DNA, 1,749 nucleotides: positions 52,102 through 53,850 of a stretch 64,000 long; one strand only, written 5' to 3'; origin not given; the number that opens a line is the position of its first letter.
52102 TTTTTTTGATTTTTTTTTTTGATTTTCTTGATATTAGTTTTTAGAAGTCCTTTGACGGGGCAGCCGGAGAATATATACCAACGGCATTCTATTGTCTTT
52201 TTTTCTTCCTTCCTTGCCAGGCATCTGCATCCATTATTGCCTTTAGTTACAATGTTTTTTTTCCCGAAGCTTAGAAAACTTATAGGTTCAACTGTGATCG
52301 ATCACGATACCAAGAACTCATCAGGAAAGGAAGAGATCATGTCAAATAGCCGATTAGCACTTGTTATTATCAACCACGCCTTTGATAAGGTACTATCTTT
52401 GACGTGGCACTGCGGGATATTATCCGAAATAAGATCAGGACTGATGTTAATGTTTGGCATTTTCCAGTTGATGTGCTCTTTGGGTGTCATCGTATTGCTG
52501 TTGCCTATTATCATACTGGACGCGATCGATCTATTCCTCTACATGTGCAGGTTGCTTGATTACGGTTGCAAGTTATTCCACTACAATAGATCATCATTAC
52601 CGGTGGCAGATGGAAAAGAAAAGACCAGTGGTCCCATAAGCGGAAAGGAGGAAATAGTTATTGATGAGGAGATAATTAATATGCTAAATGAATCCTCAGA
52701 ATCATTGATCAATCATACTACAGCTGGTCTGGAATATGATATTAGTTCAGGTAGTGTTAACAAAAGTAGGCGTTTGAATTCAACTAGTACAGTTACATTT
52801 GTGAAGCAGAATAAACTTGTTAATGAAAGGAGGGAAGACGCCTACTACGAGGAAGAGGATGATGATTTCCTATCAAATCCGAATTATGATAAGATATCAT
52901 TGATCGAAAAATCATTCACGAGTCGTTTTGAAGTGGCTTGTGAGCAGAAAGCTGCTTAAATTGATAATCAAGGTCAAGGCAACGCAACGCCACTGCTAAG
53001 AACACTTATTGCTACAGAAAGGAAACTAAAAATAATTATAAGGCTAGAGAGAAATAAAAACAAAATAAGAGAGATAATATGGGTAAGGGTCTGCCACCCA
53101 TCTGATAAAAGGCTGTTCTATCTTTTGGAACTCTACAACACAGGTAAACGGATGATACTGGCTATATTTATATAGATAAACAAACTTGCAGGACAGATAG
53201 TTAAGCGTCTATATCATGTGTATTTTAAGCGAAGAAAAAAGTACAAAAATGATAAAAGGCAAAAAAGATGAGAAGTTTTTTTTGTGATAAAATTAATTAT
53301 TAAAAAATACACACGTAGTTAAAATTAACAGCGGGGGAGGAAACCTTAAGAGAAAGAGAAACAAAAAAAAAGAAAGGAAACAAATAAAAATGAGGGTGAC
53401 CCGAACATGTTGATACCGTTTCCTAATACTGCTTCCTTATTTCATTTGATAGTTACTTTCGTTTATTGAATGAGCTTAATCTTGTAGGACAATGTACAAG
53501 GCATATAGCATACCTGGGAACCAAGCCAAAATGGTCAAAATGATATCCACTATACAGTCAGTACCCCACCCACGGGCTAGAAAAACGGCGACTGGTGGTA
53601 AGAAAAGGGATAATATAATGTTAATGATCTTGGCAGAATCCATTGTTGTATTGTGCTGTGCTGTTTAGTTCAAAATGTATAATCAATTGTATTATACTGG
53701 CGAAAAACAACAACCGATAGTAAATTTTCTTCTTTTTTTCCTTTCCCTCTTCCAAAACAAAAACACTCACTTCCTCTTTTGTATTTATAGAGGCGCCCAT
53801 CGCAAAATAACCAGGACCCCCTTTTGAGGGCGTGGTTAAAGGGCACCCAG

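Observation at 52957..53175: The BSC2 stop codon is followed by a 71-codon stop-free in-frame extension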

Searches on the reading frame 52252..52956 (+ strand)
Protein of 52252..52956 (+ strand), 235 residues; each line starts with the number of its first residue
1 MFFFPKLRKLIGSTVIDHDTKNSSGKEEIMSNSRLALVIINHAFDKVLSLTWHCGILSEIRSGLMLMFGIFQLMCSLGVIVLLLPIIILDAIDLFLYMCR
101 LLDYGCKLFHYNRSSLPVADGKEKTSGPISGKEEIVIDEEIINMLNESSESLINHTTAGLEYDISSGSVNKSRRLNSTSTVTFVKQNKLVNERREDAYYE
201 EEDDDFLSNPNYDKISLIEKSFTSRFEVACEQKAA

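Call 6: find_homologous_proteins(query=window:52252-52956:+)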
Query window:52252-52956:+ (235 aa): 6 proteins with E <= 0.001 among 536 candidates.
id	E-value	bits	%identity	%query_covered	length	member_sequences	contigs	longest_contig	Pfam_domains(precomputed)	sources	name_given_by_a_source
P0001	9.9e-148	507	100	100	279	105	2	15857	-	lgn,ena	-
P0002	9.6e-133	458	89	100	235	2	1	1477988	-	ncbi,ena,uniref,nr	ncbi:triglyceride-associated lipolysis regulator TLD1 [Saccharomyces paradoxus]|uniref:Triglyceride-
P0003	3.9e-114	398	94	88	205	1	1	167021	-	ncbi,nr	ncbi:ANM_HP_G0202080.mRNA.1.CDS.1 [Saccharomyces cerevisiae]|nr:ANM_HP_G0202080.mRNA.1.CDS.1 [Saccha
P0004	1.8e-110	386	76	100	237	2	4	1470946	-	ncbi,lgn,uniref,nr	ncbi:hypothetical protein SKDZ_04G4770 [Saccharomyces kudriavzevii ZP591]|uniref:Uncharacterized pro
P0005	7.1e-110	384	77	100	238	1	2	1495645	-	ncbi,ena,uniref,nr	ncbi:hypothetical protein SMKI_04G4790 [Saccharomyces mikatae IFO 1815]|uniref:Bsc2p n=1 Tax=Sacchar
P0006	4.2e-98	345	70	100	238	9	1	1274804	-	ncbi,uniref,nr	ncbi:triglyceride-associated lipolysis regulator TLD1 [Saccharomyces eubayanus]|uniref:triglyceride-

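Call 7: find_encoding_contigs(protein=P0002, flank=2500, max_places=2)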
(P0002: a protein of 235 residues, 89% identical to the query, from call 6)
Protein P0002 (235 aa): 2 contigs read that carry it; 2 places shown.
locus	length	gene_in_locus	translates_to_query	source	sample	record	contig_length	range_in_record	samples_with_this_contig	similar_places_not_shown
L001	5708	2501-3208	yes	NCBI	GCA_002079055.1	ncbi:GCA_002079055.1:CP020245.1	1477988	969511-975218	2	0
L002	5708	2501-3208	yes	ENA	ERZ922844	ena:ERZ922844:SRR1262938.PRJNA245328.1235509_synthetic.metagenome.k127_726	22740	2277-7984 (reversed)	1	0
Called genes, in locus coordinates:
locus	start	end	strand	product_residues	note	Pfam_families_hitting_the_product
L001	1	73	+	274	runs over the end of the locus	PF00753:Lactamase_B, PF16123:HAGH_C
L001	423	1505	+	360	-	-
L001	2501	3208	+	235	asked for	-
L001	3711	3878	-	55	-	PF01679:Pmp3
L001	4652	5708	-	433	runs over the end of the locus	PF17235:STD1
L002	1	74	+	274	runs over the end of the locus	PF00753:Lactamase_B, PF16123:HAGH_C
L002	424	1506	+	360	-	-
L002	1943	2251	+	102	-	-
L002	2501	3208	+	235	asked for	-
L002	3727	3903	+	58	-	-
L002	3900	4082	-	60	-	-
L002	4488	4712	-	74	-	-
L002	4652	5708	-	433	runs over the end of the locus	PF17235:STD1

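Call 8: find_encoding_contigs(protein=P0005, flank=2500, max_places=2)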
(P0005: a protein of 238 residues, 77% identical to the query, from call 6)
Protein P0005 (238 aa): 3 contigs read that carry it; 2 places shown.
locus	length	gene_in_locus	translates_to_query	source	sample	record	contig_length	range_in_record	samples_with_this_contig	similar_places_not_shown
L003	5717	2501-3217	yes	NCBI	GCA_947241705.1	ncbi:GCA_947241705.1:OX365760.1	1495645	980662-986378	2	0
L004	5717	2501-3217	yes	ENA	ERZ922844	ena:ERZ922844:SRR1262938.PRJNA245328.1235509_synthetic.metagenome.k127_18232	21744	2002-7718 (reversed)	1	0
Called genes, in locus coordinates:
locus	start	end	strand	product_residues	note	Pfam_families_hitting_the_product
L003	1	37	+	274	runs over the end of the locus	PF00753:Lactamase_B (weak), PF16123:HAGH_C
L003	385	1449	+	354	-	PF02845:CUE (weak)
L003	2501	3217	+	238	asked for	-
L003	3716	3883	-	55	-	PF01679:Pmp3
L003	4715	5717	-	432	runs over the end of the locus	PF17235:STD1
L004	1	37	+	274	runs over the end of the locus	PF00753:Lactamase_B (weak), PF16123:HAGH_C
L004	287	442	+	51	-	-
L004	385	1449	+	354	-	PF02845:CUE (weak)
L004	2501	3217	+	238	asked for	-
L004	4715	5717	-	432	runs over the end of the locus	PF17235:STD1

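Call 9: find_encoding_contigs(protein=P0004, flank=2500, max_places=2)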
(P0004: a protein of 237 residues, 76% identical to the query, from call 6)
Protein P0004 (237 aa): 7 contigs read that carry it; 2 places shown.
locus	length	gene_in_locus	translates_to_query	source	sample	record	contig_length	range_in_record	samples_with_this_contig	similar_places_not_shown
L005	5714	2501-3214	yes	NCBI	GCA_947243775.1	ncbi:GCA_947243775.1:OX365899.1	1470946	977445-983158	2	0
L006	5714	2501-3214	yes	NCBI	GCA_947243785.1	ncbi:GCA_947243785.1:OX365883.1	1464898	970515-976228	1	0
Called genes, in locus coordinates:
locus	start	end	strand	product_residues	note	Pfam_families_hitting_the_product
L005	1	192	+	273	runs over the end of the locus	PF00753:Lactamase_B (weak), PF16123:HAGH_C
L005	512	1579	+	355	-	PF02845:CUE (weak)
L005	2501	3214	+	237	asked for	-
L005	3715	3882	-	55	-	PF01679:Pmp3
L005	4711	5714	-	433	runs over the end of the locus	PF17235:STD1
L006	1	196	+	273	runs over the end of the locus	PF00753:Lactamase_B, PF16123:HAGH_C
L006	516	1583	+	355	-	PF02845:CUE (weak)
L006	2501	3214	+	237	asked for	-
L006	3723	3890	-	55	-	PF01679:Pmp3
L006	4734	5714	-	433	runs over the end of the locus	PF17235:STD1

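Call 10: find_encoding_contigs(protein=P0006, flank=2500, max_places=2)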
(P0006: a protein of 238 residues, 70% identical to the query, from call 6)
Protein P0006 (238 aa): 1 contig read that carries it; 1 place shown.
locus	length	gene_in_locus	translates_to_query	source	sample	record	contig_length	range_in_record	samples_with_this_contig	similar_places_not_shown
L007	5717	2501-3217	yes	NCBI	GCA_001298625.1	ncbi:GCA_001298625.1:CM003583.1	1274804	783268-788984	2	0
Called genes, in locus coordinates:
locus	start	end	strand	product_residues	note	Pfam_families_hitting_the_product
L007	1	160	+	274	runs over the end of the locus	PF00753:Lactamase_B, PF16123:HAGH_C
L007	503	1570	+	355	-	PF02845:CUE (weak)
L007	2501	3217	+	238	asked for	-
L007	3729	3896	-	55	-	PF01679:Pmp3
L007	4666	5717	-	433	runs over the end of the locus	-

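Call 38: find_encoding_contigs(protein=window:52252-52956:+, flank=1200, max_places=10)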
Protein window:52252-52956:+ (235 aa): 24 contigs read that carry it; 10 places shown.
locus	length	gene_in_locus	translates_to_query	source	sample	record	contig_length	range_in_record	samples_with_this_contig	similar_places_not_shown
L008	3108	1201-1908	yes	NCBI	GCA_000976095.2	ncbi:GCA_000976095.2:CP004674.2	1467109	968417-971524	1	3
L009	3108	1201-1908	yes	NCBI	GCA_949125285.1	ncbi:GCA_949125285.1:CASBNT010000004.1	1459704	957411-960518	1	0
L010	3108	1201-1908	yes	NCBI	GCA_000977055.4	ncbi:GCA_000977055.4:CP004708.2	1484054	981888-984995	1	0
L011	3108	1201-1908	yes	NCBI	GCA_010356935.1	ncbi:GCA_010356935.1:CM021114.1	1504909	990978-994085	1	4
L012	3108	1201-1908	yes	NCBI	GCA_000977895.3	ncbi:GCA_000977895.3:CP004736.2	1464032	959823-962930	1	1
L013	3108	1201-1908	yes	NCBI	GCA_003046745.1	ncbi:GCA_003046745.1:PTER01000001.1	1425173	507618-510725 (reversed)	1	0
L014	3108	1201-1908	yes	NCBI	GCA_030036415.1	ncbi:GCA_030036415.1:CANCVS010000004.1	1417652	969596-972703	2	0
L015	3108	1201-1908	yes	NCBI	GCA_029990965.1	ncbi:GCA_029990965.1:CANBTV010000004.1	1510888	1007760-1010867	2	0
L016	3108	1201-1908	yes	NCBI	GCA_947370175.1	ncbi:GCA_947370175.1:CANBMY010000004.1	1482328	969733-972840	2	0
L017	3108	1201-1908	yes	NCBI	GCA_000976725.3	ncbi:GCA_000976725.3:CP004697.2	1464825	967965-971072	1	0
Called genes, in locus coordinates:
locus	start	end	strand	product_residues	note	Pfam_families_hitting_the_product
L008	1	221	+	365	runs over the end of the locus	PF02845:CUE (weak)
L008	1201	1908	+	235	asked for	-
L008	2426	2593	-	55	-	PF01679:Pmp3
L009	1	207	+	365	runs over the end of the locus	PF02845:CUE (weak)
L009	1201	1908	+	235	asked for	-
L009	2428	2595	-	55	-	PF01679:Pmp3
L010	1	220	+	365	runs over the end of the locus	PF02845:CUE (weak)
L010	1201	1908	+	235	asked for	-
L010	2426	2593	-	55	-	PF01679:Pmp3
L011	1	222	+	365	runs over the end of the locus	PF02845:CUE (weak)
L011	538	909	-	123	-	-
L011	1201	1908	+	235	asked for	-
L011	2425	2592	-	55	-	PF01679:Pmp3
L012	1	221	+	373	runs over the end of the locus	-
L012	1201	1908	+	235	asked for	-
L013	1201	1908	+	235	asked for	-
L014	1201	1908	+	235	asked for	-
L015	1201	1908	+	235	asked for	-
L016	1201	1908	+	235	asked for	-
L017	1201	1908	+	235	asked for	-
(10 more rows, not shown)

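Call 39: find_encoding_contigs(protein=P0003, flank=1200, max_places=3)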
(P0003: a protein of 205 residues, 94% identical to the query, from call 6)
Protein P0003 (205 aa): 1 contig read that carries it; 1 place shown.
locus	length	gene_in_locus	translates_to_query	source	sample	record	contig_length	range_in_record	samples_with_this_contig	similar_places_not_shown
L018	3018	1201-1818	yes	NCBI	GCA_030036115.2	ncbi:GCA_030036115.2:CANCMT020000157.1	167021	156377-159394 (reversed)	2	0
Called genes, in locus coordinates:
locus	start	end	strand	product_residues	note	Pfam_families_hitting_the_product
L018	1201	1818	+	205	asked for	-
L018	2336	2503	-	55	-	PF01679:Pmp3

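Call 47: search_protein_families(library=pfam, proteins=[window:52252-52956:+], max_evalue=1)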
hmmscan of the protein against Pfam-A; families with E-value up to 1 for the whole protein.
window:52252-52956:+ (235 aa): 1 family
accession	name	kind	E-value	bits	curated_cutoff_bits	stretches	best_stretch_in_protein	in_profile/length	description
PF07681.17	DoxX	-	0.029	15.4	23.6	1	49-88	42-81/85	DoxX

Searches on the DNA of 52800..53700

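Call 40: search_rna_families(source=window, start=52800, end=53700, threshold=evalue, max_evalue=1)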
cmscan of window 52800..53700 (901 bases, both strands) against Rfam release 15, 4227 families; matches with E-value up to 1: 4.
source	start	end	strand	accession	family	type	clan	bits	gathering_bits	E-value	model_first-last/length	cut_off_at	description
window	53344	53468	-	RF01577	RNase_P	Gene; ribozyme;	CL00002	25.6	100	0.076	48-169/626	no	Plasmodium RNase_P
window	53348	53467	+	RF01577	RNase_P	Gene; ribozyme;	CL00002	20.7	100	0.76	50-168/626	no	Plasmodium RNase_P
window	52856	52904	+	RF01304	sR5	Gene; snRNA; snoRNA; CD-box;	-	19.9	40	0.04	1-53/53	no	Small nucleolar RNA sR5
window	52855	52905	+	RF01310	sR7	Gene; snRNA; snoRNA; CD-box;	-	18.7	37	0.11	1-57/57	no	Small nucleolar RNA sR7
